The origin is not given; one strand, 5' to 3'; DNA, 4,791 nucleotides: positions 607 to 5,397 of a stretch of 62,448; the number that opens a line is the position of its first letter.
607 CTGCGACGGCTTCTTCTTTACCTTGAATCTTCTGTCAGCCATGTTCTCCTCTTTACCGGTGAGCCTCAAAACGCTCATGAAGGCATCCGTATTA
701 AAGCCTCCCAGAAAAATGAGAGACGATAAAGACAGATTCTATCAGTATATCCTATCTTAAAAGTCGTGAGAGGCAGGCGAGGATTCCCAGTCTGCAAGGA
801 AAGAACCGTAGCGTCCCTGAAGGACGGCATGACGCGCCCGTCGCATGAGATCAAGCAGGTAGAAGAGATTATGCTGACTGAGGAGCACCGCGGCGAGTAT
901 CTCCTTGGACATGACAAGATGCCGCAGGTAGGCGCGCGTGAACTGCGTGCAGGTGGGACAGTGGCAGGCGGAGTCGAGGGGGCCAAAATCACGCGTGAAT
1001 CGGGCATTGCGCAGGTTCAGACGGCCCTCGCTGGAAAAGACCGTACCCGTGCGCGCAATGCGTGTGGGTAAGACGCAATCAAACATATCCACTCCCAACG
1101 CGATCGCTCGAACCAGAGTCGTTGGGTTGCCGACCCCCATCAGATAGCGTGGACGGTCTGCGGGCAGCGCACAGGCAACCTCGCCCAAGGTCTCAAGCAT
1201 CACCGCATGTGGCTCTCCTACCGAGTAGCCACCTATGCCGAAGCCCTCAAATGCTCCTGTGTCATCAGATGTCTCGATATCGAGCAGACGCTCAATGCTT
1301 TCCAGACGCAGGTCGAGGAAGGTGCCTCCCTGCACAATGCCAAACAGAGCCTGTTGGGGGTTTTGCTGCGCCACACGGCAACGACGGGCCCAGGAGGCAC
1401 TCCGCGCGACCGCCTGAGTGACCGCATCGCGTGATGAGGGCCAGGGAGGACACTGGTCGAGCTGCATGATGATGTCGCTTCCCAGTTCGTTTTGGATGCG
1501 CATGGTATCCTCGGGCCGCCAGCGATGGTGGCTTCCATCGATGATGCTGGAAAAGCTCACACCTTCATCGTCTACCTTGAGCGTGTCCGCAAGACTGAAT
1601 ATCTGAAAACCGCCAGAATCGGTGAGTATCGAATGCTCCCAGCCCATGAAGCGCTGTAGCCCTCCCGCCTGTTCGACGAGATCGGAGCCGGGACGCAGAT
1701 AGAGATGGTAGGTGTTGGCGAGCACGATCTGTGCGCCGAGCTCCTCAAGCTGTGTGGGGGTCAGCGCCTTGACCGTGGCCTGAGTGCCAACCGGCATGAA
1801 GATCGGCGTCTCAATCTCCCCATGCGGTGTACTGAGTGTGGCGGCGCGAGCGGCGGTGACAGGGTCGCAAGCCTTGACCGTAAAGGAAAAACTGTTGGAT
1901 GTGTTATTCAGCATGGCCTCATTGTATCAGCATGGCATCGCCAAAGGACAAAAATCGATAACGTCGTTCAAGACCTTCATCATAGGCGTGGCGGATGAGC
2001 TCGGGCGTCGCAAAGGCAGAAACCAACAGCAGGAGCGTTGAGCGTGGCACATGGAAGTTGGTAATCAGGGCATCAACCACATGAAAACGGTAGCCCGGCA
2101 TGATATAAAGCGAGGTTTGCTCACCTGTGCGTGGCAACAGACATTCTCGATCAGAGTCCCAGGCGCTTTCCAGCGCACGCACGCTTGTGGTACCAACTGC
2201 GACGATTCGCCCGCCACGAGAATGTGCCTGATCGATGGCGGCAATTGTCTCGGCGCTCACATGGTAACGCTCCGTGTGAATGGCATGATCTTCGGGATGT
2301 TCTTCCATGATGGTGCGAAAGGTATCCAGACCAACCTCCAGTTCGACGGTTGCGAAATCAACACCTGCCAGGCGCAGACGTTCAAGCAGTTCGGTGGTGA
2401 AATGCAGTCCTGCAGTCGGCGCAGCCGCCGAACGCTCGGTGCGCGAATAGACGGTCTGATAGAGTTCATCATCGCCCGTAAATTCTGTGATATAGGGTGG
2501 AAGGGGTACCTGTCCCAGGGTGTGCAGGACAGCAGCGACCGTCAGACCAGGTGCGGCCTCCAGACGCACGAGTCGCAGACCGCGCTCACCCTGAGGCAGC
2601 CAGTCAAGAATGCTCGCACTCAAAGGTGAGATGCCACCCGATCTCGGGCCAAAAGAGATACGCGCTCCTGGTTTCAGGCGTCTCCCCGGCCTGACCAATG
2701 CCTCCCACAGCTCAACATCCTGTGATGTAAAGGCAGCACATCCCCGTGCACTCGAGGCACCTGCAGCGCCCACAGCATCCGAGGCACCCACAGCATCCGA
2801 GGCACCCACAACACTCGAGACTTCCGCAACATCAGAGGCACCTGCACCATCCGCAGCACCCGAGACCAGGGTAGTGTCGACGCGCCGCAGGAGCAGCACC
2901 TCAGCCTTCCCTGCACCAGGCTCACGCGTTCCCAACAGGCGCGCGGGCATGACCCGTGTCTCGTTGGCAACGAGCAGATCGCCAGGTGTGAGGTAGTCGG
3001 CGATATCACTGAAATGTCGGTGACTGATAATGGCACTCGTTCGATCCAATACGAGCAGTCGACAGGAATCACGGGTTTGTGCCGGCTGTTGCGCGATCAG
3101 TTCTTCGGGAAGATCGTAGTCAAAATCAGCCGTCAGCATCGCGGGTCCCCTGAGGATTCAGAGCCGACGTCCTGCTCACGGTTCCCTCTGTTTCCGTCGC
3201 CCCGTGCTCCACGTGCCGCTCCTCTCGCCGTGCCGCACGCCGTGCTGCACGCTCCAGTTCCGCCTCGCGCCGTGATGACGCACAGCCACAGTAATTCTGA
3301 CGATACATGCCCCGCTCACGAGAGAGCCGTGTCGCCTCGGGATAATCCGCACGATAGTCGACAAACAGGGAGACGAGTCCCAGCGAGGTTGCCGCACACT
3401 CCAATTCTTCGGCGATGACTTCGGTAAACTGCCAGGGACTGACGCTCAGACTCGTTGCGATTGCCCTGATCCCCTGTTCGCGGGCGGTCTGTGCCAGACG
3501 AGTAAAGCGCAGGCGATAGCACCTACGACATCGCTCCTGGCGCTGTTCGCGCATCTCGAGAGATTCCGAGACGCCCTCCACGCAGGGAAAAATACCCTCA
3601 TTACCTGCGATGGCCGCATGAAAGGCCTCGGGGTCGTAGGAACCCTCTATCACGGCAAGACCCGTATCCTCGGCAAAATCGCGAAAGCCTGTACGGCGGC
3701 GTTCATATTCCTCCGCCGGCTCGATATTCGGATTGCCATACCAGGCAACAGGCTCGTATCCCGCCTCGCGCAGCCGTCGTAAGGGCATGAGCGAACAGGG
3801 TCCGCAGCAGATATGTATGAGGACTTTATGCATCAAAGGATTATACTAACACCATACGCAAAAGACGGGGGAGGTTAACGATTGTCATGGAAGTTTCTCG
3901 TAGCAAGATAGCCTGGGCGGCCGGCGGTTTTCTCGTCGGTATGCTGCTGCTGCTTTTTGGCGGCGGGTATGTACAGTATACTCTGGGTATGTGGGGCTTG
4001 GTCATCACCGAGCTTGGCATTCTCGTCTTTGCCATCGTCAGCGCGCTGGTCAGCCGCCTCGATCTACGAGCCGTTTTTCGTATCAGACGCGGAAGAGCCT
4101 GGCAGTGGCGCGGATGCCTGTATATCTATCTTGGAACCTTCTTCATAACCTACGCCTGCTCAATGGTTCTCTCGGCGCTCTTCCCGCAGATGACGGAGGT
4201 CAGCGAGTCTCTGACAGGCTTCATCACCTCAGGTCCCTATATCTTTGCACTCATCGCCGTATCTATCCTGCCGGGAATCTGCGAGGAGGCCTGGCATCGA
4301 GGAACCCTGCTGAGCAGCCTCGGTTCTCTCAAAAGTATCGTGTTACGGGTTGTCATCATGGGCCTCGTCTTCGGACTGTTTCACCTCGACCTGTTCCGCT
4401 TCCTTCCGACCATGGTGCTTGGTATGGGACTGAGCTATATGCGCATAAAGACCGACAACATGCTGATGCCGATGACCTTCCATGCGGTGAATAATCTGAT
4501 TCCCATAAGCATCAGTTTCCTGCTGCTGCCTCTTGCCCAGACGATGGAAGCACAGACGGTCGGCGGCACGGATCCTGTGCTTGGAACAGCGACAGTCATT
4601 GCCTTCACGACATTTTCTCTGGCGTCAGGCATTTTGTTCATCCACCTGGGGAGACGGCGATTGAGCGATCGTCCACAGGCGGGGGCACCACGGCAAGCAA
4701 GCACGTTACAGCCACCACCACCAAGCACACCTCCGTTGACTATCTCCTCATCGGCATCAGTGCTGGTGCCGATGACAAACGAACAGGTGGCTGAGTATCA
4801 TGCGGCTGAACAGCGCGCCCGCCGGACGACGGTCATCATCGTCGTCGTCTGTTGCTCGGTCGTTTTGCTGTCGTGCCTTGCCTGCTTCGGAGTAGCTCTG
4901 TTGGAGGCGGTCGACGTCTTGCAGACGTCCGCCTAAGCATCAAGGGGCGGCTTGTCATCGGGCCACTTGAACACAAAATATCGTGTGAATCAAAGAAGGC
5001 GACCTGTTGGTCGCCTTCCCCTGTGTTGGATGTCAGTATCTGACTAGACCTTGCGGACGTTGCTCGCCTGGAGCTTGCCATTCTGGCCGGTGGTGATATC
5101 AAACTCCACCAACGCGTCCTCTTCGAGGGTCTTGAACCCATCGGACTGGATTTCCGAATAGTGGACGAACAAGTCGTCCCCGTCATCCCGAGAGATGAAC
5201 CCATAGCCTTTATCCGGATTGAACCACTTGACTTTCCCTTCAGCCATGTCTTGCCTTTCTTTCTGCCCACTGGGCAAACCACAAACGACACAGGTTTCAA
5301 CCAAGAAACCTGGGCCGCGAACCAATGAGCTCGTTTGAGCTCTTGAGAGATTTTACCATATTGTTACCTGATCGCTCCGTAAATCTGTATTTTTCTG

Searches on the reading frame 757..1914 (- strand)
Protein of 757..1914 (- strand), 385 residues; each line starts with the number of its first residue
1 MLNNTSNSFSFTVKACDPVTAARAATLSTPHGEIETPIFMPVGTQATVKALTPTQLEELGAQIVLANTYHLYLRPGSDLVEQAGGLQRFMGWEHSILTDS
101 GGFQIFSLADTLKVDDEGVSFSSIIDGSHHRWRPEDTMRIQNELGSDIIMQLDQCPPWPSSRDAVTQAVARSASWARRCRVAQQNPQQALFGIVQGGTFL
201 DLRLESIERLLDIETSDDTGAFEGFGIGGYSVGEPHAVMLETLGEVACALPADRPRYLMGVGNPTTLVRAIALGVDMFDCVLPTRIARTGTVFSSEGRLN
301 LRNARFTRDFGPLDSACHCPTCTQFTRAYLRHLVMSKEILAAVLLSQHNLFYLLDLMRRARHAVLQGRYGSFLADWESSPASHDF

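Call 27: search_protein_families(library=pfam, proteins=[window:757-1914:-], max_evalue=0.00001)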
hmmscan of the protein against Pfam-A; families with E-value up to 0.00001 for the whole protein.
window:757-1914:- (385 aa): 1 family
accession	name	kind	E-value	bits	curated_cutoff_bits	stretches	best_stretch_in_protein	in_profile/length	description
PF01702.25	TGT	-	2.8e-148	494.2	26.3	1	21-377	2-352/357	Queuine tRNA-ribosyltransferase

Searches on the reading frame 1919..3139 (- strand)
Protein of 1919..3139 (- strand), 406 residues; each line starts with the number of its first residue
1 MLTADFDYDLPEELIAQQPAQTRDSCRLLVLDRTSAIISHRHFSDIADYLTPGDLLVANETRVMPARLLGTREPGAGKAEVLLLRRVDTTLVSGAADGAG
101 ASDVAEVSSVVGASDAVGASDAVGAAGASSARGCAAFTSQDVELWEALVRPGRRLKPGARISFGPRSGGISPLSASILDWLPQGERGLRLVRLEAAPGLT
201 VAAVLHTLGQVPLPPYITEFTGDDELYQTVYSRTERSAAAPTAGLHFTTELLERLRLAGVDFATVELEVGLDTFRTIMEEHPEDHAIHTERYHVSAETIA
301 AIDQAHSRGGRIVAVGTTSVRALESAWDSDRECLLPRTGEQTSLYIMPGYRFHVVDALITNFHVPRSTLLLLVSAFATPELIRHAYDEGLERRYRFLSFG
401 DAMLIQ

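Call 27: search_protein_families(library=pfam, proteins=[window:1919-3139:-], max_evalue=0.00001)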
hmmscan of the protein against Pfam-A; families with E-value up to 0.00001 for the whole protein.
window:1919-3139:- (406 aa): 1 family
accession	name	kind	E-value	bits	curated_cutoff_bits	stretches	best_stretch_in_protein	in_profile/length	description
PF02547.20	Queuosine_synth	-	4.1e-120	401.2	25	1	4-405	2-322/322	Queuosine biosynthesis protein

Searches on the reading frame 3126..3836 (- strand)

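Call 15: search_protein_families(library=pfam, proteins=[window:3126-3836:-], max_evalue=0.00001)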
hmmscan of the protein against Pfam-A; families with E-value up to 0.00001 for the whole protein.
window:3126-3836:- (236 aa): 1 family
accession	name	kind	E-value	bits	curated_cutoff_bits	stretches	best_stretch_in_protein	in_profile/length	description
PF02677.20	QueH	-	2.3e-47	161.8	23.5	1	5-190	1-174/175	Epoxyqueuosine reductase QueH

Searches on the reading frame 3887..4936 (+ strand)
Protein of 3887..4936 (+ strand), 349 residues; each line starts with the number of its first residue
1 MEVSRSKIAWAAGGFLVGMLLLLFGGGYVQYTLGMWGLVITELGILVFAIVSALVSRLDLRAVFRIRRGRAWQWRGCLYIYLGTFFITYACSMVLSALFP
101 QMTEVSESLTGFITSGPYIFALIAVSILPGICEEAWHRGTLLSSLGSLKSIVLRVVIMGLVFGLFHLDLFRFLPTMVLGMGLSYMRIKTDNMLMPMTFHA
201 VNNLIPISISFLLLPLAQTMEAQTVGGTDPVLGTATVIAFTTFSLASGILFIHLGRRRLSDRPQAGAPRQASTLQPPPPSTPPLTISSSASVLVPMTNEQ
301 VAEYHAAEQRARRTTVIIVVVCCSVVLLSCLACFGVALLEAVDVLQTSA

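Call 15: search_protein_families(library=pfam, proteins=[window:3887-4936:+], max_evalue=0.00001)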
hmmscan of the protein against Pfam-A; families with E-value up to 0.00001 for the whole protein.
window:3887-4936:+ (349 aa): 1 family
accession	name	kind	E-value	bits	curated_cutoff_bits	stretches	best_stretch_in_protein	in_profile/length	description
PF02517.21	Rce1-like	-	1.6e-18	67.2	22.4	1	118-205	4-93/93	Type II CAAX prenyl endopeptidase Rce1-like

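Call 51: search_protein_families(library=ncbifam, proteins=[window:3887-4936:+], max_evalue=0.001)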
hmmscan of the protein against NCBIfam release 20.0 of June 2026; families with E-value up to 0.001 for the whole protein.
window:3887-4936:+ (349 aa): 2 families
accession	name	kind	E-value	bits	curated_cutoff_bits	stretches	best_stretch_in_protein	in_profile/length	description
NF041647.1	ABC_perm_CPBP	equivalog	5.7e-37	127.8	435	1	10-210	425-634/636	ABC transporter permease subunit/CPBP intramembrane protease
NF040589.1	CPBP_Synerg_MrtS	equivalog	6.8e-06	26.4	130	1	94-205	48-162/170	Synerg-CTERM system glutamic-type intramembrane protease MrtS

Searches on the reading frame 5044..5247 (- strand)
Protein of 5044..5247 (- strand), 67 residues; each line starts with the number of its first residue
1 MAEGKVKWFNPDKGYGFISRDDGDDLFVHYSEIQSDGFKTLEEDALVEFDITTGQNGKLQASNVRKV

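Call 40: find_encoding_contigs(protein=window:5044-5247:-, flank=10000, max_places=10)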
Protein window:5044-5247:- (67 aa): no gene with exactly this product is on record in the collection.
